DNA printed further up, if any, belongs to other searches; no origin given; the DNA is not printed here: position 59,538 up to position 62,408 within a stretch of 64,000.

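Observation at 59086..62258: Bifunctional REC-GAF-GGDEF-REC-HD-GYP c-di-GMP enzyme translationally coupled to a secreted MORN-repeat protein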

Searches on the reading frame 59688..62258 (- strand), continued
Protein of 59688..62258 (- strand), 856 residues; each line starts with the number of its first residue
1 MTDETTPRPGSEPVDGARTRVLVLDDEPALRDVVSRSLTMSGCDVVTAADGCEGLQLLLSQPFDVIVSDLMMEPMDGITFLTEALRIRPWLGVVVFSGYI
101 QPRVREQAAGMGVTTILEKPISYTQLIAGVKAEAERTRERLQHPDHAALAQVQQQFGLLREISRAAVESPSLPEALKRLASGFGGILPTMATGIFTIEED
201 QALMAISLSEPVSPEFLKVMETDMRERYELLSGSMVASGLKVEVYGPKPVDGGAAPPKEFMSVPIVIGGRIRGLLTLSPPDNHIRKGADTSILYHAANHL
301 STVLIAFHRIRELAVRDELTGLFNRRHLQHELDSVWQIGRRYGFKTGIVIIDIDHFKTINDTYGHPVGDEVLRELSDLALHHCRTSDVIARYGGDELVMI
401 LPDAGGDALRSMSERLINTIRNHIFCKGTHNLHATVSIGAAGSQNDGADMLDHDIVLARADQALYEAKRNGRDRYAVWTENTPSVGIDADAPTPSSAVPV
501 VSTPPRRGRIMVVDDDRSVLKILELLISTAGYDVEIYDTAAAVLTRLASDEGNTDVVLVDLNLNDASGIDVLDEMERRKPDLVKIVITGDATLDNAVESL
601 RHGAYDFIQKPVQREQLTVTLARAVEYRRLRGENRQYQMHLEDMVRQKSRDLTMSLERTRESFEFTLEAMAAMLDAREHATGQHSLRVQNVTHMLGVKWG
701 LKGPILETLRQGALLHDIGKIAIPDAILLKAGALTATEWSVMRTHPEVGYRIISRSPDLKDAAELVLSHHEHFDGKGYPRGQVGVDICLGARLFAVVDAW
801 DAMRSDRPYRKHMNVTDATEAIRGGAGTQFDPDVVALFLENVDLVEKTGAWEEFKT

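Call 16: find_encoding_contigs(protein=P0003, flank=5000, max_places=2)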
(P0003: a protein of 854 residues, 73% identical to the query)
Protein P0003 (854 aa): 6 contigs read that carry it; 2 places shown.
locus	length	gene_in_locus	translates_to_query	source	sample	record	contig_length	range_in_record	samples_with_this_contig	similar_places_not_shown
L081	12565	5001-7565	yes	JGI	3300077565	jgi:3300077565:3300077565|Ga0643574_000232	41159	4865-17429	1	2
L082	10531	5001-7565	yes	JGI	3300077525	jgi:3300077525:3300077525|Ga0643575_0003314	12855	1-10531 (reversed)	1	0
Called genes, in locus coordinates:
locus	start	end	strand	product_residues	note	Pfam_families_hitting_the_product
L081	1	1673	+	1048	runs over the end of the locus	-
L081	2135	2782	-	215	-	PF02517:Rce1-like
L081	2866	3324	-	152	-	PF01850:PIN, PF13470:PIN_3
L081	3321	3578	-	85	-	PF19891:DUF6364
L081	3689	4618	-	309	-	PF01040:UbiA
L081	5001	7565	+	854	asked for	PF00072:Response_reg, PF00990:GGDEF, PF00072:Response_reg, PF13487:HD_5, PF01966:HD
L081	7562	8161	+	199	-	PF02493:MORN (weak)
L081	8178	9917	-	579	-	-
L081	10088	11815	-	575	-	-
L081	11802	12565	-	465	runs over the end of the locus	PF00072:Response_reg, PF00158:Sigma54_activat, PF01078:Mg_chelatase (faint), PF14532:Sigma54_activ_2, PF07728:AAA_5, PF25601:AAA_lid_14, PF02954:HTH_8, PF18024:HTH_50 (faint)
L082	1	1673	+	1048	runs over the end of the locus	-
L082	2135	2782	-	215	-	PF02517:Rce1-like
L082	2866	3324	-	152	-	PF01850:PIN, PF13470:PIN_3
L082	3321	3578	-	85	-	PF19891:DUF6364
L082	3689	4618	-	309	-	PF01040:UbiA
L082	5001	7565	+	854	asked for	PF00072:Response_reg, PF00990:GGDEF, PF00072:Response_reg, PF13487:HD_5, PF01966:HD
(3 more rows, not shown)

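Call 17: find_encoding_contigs(protein=P0001, flank=5000, max_places=3)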
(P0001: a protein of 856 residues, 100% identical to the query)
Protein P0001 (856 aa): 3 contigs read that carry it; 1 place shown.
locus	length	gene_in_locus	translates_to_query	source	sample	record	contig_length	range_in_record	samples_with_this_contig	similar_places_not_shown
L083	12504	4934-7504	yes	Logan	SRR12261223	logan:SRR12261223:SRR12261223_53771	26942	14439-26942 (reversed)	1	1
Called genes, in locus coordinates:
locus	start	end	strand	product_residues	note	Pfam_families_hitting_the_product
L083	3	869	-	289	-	?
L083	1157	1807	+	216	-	PF01791:DeoC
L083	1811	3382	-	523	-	-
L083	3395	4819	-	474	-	PF02614:UxaC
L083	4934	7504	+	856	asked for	PF00072:Response_reg, PF00990:GGDEF, PF00072:Response_reg, PF13487:HD_5, PF01966:HD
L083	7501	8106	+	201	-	PF02493:MORN (weak)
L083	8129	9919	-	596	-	-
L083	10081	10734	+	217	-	PF00849:PseudoU_synth_2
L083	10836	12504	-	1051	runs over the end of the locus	PF11028:TMEM260_N, PF13231:PMT_2 (weak), PF13374:TPR_10 (faint), PF13414:TPR_11 (faint), PF13424:TPR_12 (faint), PF14559:TPR_19 (weak), PF13432:TPR_16 (weak), PF14559:TPR_19 (weak), +9 more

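Call 18: find_encoding_contigs(protein=P0002, flank=5000, max_places=2)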
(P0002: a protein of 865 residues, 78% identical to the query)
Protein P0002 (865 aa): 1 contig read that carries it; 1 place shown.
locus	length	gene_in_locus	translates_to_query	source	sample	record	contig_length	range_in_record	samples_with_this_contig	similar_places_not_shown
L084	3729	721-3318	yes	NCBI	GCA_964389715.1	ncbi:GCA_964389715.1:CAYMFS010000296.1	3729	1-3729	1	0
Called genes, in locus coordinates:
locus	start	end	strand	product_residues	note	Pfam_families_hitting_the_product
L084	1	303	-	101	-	?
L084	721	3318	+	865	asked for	PF00072:Response_reg, PF00990:GGDEF, PF00072:Response_reg, PF13487:HD_5, PF01966:HD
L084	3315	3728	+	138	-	?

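Call 19: find_encoding_contigs(protein=P0009, flank=4000, max_places=1)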
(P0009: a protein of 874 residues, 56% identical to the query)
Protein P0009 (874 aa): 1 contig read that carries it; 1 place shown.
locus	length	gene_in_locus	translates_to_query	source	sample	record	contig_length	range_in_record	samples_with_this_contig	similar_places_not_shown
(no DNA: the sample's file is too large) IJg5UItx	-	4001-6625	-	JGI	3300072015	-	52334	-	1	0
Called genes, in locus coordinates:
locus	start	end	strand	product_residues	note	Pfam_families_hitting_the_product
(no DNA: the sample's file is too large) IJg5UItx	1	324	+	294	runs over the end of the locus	PF04060:FeS, PF12838:Fer4_7 (weak), PF13237:Fer4_10 (weak), PF14697:Fer4_21 (weak), PF13187:Fer4_9 (weak), PF25160:LdpA_Fe-S-bd (weak), PF00037:Fer4 (weak)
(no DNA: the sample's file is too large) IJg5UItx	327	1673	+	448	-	PF13375:RnfC_N, PF01512:Complex1_51K, PF10531:SLBB, PF14697:Fer4_21 (faint), PF12838:Fer4_7 (weak), PF13183:Fer4_8 (faint), PF13187:Fer4_9 (weak), PF13237:Fer4_10 (weak)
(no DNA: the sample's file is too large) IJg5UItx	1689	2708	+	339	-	PF03116:NQR2_RnfD_RnfE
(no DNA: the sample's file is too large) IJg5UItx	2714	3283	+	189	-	PF04205:FMN_bind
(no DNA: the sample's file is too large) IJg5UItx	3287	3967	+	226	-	PF02508:Rnf-Nqr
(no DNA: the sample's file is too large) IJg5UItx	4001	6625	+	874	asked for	PF00072:Response_reg, PF13185:GAF_2 (faint), PF00990:GGDEF, PF00072:Response_reg, PF13487:HD_5, PF01966:HD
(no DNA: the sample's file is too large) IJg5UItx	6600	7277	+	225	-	PF02493:MORN (weak)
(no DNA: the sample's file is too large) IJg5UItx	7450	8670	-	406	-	PF00072:Response_reg, PF07228:SpoIIE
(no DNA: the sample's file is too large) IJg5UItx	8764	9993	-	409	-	PF00989:PAS (weak), PF08448:PAS_4, PF13426:PAS_9, PF08447:PAS_3 (faint), PF07228:SpoIIE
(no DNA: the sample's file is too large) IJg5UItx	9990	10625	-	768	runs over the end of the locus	-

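Call 20: find_encoding_contigs(protein=P0005, flank=4000, max_places=1)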
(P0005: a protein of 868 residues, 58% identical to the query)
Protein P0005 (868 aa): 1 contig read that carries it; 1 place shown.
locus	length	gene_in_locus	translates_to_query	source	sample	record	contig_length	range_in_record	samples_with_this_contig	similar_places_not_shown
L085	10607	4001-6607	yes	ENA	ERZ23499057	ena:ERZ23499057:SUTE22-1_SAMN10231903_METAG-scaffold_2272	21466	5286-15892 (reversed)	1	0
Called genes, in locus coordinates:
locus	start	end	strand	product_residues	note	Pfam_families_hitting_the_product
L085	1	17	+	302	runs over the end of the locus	PF04060:FeS, PF12838:Fer4_7 (weak), PF13237:Fer4_10 (weak), PF14697:Fer4_21 (weak), PF00037:Fer4 (weak)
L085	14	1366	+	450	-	PF13375:RnfC_N, PF01512:Complex1_51K, PF10531:SLBB, PF12797:Fer4_2 (faint), PF13237:Fer4_10, PF12838:Fer4_7 (weak), PF13183:Fer4_8 (faint), PF13187:Fer4_9 (weak), +1 more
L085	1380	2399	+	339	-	PF03116:NQR2_RnfD_RnfE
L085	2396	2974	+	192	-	PF04205:FMN_bind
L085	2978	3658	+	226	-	PF02508:Rnf-Nqr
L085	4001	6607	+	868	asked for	PF00072:Response_reg, PF13185:GAF_2 (weak), PF00990:GGDEF, PF00072:Response_reg, PF13487:HD_5, PF01966:HD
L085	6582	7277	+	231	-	PF02493:MORN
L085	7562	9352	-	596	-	-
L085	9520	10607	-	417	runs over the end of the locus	PF01510:Amidase_2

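Call 21: find_encoding_contigs(protein=P0047, flank=4000, max_places=1)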
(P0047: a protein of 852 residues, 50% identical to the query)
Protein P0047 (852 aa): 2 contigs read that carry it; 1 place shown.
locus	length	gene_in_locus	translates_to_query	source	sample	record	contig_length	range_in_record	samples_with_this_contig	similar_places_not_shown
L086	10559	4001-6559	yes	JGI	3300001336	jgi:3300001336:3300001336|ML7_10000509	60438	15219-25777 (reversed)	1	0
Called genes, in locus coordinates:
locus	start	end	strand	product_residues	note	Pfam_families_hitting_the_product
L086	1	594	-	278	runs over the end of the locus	PF02591:Zn_ribbon_9, PF00359:PTS_EIIA_2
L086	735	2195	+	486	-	-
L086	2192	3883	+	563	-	PF02690:Na_Pi_cotrans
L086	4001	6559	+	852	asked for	PF00072:Response_reg, PF17853:GGDEF_2 (faint), PF00990:GGDEF, PF00072:Response_reg, PF13487:HD_5, PF01966:HD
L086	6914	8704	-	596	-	-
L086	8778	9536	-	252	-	PF00588:SpoU_methylase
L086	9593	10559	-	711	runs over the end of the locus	PF07715:Plug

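Call 22: find_encoding_contigs(protein=P0079, flank=4000, max_places=1)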
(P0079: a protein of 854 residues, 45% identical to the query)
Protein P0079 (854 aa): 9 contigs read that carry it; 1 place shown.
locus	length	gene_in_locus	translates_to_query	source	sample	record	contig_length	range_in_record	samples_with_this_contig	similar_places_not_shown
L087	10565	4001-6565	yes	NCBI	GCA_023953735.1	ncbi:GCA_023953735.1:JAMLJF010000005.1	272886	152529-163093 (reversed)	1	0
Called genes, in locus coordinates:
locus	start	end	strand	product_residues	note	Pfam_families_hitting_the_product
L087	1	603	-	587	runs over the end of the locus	PF00664:ABC_membrane, PF00005:ABC_tran, PF02463:SMC_N (weak)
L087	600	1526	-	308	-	PF00890:FAD_binding_2 (faint), PF01266:DAO (faint), PF03486:HI0933_like (faint), PF07992:Pyr_redox_2, PF12831:FAD_oxidored (faint), PF13450:NAD_binding_8 (faint), PF13738:Pyr_redox_3, PF00070:Pyr_redox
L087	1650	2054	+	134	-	PF08761:dUTPase_2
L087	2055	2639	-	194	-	PF01487:DHquinase_I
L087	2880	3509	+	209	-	PF03070:TENA_THI-4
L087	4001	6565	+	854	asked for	PF00072:Response_reg, PF01590:GAF (faint), PF13185:GAF_2 (weak), PF00990:GGDEF, PF00072:Response_reg, PF13487:HD_5, PF01966:HD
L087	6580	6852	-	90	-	PF12797:Fer4_2 (faint), PF12837:Fer4_6 (faint), PF12838:Fer4_7 (faint), PF13237:Fer4_10 (weak), PF13187:Fer4_9 (weak), PF13484:Fer4_16 (faint), PF00037:Fer4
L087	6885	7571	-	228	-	PF00702:Hydrolase, PF12710:HAD (weak), PF13419:HAD_2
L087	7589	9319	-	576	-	PF14716:HHH_8, PF14520:HHH_5 (weak), PF14792:DNA_pol_B_palm (faint), PF14791:DNA_pol_B_thumb, PF02811:PHP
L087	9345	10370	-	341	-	PF03331:LpxC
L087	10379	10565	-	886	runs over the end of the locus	PF00133:tRNA-synt_1, PF01406:tRNA-synt_1e (faint), PF09334:tRNA-synt_1g, PF13603:tRNA-synt_1_2, PF09334:tRNA-synt_1g (weak), PF08264:Anticodon_1, PF10458:Val_tRNA-synt_C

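Call 48: search_protein_families(library=pfam, alignment_id=A1, max_evalue=0.01)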
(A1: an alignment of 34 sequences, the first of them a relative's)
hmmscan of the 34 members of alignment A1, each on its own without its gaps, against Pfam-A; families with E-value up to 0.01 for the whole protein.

A. member 1, P0001 (856 aa): 5 families
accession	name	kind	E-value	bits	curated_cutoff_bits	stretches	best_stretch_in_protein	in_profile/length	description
PF00072.30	Response_reg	-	2.5e-43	147.2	30.2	2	510-620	1-109/111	Response regulator receiver domain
PF00990.26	GGDEF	-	3.3e-41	141.2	23.8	1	314-474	1-161/161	Diguanylate cyclase, GGDEF domain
PF13487.12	HD_5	-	3.6e-38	131.4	27.2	1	669-834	2-170/170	HD domain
PF01966.28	HD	-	5.4e-20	72.3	22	1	682-803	2-116/116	HD domain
PF20161.5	VpsR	-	0.0086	16.2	23.7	0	527-621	27-120/121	VpsR domain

B. families by the number of members that match (of 34 scanned): 15 families
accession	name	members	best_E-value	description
PF00072.30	Response_reg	34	5.7e-52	Response regulator receiver domain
PF00990.26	GGDEF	34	2.3e-50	Diguanylate cyclase, GGDEF domain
PF13487.12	HD_5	34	2.3e-45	HD domain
PF01966.28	HD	34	4.3e-24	HD domain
PF13185.12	GAF_2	20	1.1e-08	GAF domain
PF17853.6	GGDEF_2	18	1.4e-05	GGDEF-like domain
PF01590.32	GAF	17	7.4e-07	GAF domain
PF13492.12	GAF_3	11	3.8e-06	GAF domain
PF08668.18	HDOD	9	1.2e-05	HDOD domain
PF21332.3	AmiR_N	6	8.6e-06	AmiR, N-terminal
PF20161.5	VpsR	6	9.2e-06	VpsR domain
PF22335.1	Cas10-Cmr2_palm2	4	0.00042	Cas10/Cmr2, second palm domain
PF24898.2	GGDEF_GdpP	3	2.3e-06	Cyclic-di-AMP phosphodiesterase GdpP-like, GGDEF domain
PF23731.1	ARM_ECM29_C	1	0.0097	ECM29, C-terminal ARM-like repeats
PF18019.7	Cas3_HD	1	0.0099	Cas3, HD domain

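Call 50: find_encoding_contigs(protein=P0012, flank=3500, max_places=1)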
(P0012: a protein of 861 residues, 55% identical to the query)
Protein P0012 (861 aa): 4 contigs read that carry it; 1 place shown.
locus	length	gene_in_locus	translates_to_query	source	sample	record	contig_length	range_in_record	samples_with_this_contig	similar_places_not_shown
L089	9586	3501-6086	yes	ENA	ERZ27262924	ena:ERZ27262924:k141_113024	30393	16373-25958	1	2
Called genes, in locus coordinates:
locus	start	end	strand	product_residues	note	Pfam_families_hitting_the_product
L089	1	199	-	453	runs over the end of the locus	PF00909:Ammonium_transp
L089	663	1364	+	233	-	PF07719:TPR_2 (faint), PF13432:TPR_16 (weak), PF14559:TPR_19, PF13432:TPR_16 (weak), PF13414:TPR_11 (faint)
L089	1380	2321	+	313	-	PF01040:UbiA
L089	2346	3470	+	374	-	PF02615:Ldh_2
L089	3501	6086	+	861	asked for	PF00072:Response_reg, PF00990:GGDEF, PF00072:Response_reg, PF13487:HD_5, PF01966:HD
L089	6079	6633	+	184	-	PF02493:MORN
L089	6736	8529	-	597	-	-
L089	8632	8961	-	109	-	PF07238:PilZ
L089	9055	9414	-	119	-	-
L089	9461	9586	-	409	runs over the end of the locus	-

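Call 51: find_encoding_contigs(protein=P0020, flank=3500, max_places=1)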
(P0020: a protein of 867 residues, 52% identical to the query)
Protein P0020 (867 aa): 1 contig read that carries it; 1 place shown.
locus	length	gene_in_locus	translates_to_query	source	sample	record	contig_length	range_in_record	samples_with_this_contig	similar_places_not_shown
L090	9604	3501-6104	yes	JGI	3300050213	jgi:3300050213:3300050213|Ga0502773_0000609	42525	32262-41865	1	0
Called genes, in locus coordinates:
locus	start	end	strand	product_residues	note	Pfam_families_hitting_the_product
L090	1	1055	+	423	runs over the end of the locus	PF00070:Pyr_redox (faint), PF00890:FAD_binding_2 (weak), PF01134:GIDA (faint), PF03486:HI0933_like, PF07992:Pyr_redox_2 (faint), PF12831:FAD_oxidored, PF01266:DAO, PF22780:HI0933_like_1st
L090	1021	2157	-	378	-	PF00278:Orn_DAP_Arg_deC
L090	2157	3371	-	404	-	PF03435:Sacchrp_dh_NADP, PF16653:Sacchrp_dh_C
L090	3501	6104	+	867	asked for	PF00072:Response_reg, PF00990:GGDEF, PF00072:Response_reg, PF13487:HD_5, PF01966:HD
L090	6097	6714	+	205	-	PF02493:MORN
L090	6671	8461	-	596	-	-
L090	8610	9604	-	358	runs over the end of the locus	PF13167:GTP-bdg_N, PF16360:GTP-bdg_M, PF01926:MMR_HSR1, PF02421:FeoB_N, PF16897:MMR_HSR1_Xtn (weak)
